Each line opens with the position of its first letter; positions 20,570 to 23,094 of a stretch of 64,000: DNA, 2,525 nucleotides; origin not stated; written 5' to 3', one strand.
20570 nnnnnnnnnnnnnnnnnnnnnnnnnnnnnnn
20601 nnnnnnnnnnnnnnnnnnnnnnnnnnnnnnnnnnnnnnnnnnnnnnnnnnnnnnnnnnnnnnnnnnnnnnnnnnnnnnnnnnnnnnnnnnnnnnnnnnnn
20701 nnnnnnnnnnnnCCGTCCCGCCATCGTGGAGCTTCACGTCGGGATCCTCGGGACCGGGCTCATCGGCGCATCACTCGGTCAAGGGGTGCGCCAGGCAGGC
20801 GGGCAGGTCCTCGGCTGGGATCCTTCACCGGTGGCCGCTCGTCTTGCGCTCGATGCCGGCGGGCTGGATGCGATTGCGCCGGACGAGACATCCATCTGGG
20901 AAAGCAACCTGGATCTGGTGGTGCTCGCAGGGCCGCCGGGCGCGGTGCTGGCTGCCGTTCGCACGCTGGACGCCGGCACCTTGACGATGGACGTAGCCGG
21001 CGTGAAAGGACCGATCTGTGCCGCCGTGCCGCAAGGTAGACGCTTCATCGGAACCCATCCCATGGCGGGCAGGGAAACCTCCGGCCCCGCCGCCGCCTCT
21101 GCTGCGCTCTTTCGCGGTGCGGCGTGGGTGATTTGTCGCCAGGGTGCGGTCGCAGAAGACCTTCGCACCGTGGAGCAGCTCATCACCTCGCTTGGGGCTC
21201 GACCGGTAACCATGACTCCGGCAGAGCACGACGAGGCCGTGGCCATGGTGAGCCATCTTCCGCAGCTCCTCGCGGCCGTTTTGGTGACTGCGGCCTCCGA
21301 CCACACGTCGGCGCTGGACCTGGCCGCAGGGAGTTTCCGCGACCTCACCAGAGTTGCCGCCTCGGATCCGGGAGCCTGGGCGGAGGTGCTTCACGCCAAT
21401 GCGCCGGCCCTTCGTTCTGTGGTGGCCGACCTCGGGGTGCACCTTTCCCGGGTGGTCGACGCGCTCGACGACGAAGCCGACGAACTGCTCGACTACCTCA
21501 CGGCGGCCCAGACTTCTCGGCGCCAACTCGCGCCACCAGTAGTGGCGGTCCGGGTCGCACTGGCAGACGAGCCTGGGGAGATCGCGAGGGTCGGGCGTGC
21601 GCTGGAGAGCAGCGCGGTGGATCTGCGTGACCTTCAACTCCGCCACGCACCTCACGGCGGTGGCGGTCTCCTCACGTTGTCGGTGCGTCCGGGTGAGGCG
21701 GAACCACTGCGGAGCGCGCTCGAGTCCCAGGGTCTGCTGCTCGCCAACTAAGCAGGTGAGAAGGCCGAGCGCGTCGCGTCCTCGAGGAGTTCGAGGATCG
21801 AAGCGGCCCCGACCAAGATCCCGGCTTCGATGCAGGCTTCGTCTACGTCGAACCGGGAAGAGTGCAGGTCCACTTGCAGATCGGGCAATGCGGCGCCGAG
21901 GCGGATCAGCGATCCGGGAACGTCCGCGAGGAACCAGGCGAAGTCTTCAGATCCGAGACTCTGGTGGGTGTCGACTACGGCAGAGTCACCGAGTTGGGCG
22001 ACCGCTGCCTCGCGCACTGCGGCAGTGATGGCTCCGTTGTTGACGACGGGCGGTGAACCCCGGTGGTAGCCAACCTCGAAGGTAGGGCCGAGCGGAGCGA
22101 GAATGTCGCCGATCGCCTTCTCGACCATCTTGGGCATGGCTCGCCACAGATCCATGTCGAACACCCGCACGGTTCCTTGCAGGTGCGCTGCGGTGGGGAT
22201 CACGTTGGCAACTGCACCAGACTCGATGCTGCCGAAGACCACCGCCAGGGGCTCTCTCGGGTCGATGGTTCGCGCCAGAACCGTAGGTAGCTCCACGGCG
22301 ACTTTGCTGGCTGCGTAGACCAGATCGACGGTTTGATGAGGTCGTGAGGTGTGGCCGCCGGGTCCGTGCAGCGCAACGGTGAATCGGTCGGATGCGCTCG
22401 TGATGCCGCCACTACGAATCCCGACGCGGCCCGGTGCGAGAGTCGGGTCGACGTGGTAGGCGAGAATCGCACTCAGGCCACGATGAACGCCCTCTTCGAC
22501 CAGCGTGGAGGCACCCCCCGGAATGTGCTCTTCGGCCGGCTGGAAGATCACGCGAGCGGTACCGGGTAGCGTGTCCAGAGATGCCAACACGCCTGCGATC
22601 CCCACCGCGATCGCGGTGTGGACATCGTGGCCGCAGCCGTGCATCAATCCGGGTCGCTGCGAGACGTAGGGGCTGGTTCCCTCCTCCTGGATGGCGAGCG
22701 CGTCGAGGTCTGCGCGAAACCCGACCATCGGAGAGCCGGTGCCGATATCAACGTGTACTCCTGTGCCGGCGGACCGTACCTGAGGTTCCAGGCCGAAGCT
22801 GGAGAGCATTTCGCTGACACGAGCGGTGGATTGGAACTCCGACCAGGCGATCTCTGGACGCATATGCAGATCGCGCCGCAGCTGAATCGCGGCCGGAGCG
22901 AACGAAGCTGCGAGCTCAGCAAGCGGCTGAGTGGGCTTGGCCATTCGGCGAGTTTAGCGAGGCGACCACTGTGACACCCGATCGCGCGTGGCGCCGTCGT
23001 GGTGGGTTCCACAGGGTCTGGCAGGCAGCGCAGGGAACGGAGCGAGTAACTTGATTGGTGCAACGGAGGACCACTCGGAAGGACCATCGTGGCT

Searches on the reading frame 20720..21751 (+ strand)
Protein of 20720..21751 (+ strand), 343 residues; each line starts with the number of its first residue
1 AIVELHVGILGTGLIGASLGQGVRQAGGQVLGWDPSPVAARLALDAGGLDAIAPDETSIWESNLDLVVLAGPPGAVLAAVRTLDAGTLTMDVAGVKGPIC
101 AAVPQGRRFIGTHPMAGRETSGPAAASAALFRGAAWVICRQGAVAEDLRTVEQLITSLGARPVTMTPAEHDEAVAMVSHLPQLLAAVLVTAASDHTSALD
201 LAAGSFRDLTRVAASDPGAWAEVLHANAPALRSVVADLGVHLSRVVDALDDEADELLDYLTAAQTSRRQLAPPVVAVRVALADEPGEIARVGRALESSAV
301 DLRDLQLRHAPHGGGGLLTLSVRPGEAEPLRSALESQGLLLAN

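Call 71: search_protein_families(library=pfam, proteins=[window:20720-21751:+], max_evalue=0.0001)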
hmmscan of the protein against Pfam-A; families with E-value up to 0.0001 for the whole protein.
window:20720-21751:+ (343 aa): 3 families
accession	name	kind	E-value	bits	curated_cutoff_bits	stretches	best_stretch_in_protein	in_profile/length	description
PF02153.23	PDH_N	-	3.9e-19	69.1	26.5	1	21-161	3-151/154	Prephenate dehydrogenase, nucleotide-binding domain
PF20463.3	PDH_C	-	2.8e-17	63.4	22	1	166-259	1-99/102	Prephenate dehydrogenase, dimerization domain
PF03807.23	F420_oxidored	-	3.2e-05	24.9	21.6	1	7-83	2-79/94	NADP oxidoreductase coenzyme F420-dependent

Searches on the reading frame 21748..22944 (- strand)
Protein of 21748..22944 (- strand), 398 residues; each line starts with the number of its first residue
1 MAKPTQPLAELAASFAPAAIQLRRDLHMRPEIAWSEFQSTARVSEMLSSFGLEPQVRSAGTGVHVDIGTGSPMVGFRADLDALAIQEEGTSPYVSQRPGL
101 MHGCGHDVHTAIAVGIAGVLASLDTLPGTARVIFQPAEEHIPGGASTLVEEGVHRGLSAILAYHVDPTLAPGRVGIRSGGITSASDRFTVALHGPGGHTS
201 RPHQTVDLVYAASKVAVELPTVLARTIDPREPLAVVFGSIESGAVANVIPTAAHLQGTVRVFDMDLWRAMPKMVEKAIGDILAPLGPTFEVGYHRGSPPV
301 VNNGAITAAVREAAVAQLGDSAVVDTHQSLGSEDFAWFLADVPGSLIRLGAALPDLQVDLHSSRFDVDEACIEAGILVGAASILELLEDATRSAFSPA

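Call 71: search_protein_families(library=pfam, proteins=[window:21748-22944:-], max_evalue=0.0001)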
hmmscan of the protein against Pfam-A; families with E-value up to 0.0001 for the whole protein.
window:21748-22944:- (398 aa): 2 families
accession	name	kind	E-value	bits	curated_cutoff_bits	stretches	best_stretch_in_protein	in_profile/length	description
PF01546.33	Peptidase_M20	-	2.9e-35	122.5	24.6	1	76-381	2-202/206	Peptidase family M20/M25/M40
PF07687.19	M20_dimer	-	7.4e-05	23.1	21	0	188-280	9-97/107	Peptidase dimerisation domain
